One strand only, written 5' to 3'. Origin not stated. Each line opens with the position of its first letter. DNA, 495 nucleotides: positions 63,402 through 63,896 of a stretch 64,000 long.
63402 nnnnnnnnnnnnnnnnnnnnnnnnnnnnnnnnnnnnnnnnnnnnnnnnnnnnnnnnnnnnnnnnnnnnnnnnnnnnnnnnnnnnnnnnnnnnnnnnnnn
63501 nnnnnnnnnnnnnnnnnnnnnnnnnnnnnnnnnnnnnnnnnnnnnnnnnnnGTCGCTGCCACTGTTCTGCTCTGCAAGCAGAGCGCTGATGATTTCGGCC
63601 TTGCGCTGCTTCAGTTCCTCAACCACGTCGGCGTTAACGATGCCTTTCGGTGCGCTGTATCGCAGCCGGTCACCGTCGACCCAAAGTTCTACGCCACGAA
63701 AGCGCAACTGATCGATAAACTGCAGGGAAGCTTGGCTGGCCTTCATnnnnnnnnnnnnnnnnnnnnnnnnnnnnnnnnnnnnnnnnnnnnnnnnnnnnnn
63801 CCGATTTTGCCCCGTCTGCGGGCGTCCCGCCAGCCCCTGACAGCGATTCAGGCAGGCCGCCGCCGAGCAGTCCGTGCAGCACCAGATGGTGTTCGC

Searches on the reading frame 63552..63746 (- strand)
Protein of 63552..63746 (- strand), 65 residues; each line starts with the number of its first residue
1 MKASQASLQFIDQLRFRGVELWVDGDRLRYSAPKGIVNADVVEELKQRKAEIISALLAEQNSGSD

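Call 26: search_solved_structures(query=window:63552-63746:-, max_evalue=10, show_alignments=5)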
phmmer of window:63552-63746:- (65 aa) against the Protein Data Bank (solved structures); distinct sequences matched with E-value up to 10: 9.
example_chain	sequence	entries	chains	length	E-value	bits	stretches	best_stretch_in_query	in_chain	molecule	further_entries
8aqq_A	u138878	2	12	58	5.5e-12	48.4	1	4-60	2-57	AerJ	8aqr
2jug_A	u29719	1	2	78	7.8e-06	29.2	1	16-60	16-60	TubC protein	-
5t7z_A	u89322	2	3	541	1e-05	28.8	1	6-56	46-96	EpoB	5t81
6ewt_A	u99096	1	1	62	0.001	22.6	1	9-57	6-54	NRPS Kj12B-NDD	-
6ewu_A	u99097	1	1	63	0.0038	20.7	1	8-56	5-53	NRPS Kj12C-NDD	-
6ewv_A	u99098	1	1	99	0.007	19.9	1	8-56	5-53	NRPS Kj12C-NDD, NRPS Kj12B-CDD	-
6ews_A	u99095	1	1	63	0.15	15.7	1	7-56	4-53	NRPS Kj12A-NDD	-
6dzi_G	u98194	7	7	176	0.63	13.8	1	18-52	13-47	50S ribosomal protein L6 | Large ribosomal subunit protein uL6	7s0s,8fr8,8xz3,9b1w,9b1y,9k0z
5o60_G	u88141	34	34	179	0.64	13.8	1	18-52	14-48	50S ribosomal protein L6 | Large ribosomal subunit protein uL6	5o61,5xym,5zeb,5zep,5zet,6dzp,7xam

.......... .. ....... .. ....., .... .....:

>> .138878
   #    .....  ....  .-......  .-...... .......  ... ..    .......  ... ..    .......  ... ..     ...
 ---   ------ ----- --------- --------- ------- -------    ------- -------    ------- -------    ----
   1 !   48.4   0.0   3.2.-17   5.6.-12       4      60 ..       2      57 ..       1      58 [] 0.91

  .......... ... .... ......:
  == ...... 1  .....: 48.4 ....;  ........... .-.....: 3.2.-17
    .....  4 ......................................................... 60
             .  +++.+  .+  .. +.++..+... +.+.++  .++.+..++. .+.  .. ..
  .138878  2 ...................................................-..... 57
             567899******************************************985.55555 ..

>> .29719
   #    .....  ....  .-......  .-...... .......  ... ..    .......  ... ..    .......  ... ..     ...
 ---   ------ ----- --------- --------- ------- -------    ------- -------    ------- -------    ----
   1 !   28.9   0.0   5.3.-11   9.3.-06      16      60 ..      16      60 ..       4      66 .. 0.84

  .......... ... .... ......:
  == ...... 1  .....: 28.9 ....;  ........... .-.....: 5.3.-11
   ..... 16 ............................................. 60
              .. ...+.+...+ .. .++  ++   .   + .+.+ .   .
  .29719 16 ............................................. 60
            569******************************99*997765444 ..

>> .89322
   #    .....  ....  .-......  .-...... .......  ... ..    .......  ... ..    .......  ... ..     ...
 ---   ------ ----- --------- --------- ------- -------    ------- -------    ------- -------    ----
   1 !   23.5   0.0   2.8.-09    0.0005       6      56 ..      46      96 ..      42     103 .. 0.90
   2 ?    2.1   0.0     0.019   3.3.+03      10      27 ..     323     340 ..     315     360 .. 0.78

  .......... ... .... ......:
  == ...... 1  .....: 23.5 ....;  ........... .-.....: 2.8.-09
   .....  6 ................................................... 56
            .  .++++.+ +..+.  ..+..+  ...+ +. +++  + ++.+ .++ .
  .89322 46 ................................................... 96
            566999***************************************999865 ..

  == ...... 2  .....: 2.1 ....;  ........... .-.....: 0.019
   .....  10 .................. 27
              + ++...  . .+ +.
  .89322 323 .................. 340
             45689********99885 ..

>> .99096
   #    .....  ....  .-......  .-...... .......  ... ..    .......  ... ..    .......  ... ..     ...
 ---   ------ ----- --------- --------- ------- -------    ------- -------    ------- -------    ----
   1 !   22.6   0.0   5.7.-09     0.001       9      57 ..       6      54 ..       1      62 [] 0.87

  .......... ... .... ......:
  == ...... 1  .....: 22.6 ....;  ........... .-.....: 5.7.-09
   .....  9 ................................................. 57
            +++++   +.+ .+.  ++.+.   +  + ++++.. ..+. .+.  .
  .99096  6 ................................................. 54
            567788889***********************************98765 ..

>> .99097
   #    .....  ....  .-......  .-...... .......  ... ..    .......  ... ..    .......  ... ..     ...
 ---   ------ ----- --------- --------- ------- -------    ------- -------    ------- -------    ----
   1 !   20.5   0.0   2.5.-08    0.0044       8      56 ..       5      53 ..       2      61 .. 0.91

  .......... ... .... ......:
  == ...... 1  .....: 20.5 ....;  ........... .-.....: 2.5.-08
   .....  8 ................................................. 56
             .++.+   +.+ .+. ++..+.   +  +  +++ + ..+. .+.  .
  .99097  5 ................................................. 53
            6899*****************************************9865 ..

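Call 30: find_related_loci(query=A1, collection=genome_contigs, flank=3000)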
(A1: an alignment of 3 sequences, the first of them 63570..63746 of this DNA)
Query A1 (59 aa) in genome_contigs; peptide patterns used: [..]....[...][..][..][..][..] (x = any residue, [..] = any of these).
119 stretches matched a pattern; 75 encode a relative of the query (tblastn E <= 1e-3); 75 distinct loci.
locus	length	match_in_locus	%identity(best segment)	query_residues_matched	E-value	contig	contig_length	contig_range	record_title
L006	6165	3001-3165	44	2-56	4e-13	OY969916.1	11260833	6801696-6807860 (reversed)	MAG: uncultured Chloroflexia bacterium isolate MFD01916.bin.3.39 genome assembly, chromosome: 1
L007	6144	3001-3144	48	9-56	1e-11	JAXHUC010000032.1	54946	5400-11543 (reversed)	MAG: Cyanobacteriota bacterium isolate MAG41_tar_biofilm MAG41_32, whole genome shotgun sequence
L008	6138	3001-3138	48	9-54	1e-11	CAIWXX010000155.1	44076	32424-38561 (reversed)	MAG: uncultured Acidobacteria bacterium isolate AlinenSediments_bin-3382 genome assembly, contig: bin-3382:155/183, whol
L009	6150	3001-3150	46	7-56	3e-11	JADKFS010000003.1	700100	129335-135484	MAG: Candidatus Ribeiella danica isolate Ribe_BAT3C.183 tig00001491-10-6976170, whole genome shotgun sequence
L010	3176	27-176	44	10-59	6e-11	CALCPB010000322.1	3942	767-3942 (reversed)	MAG TPA_asm: uncultured Halomicronema sp. isolate SRR3401486_bin.15_CONCOCT_v1.1_MAG genome assembly, contig: ERZ1740072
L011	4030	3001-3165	40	2-56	5e-11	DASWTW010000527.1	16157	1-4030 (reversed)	MAG TPA_asm: Herpetosiphonaceae bacterium isolate SMAG_U3586 k141_129887, whole genome shotgun sequence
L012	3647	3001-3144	46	9-56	5e-11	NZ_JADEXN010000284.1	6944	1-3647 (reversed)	Zarconia navalis LEGE 11467 NODE_307_length_6944_cov_2.73434, whole genome shotgun sequence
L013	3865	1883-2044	44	3-56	6e-11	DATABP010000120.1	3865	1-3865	MAG TPA_asm: Thermoanaerobaculia bacterium isolate SMAG_U6701 k141_400345, whole genome shotgun sequence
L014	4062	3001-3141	47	6-52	7e-11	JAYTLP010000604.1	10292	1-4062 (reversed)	MAG: Myxococcales bacterium isolate GFS_3369 GFS_3369_603, whole genome shotgun sequence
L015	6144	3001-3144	46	9-56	2e-10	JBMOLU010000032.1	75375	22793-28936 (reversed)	MAG: Chloroflexota bacterium isolate Betzabe_MAG032 MAG032_32, whole genome shotgun sequence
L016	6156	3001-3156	40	2-53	3e-10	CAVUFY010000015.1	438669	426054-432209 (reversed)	MAG: uncultured delta proteobacterium isolate MFD02416.bin.2.150 genome assembly, contig: contig_69522, whole genome sho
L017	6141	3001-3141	43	6-52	2e-10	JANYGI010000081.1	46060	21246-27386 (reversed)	MAG: Byssovorax sp. isolate 341R_metabinner_12 341R_k141_7860, whole genome shotgun sequence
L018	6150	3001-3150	42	10-59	5e-10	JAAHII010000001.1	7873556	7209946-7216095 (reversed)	MAG: Leptolyngbya sp. SIOISBB ISBB_NODE_1, whole genome shotgun sequence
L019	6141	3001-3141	51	10-56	5e-10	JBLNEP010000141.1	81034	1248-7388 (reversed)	MAG: Actinomycetota bacterium isolate MAG69 PRJNA853613_bin2_renamed_140, whole genome shotgun sequence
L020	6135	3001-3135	44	8-52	6e-10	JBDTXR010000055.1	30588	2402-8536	MAG: Byssovorax sp. isolate cluster4_bin.120 NODE_1984_length_30588_cov_13.266073, whole genome shotgun sequence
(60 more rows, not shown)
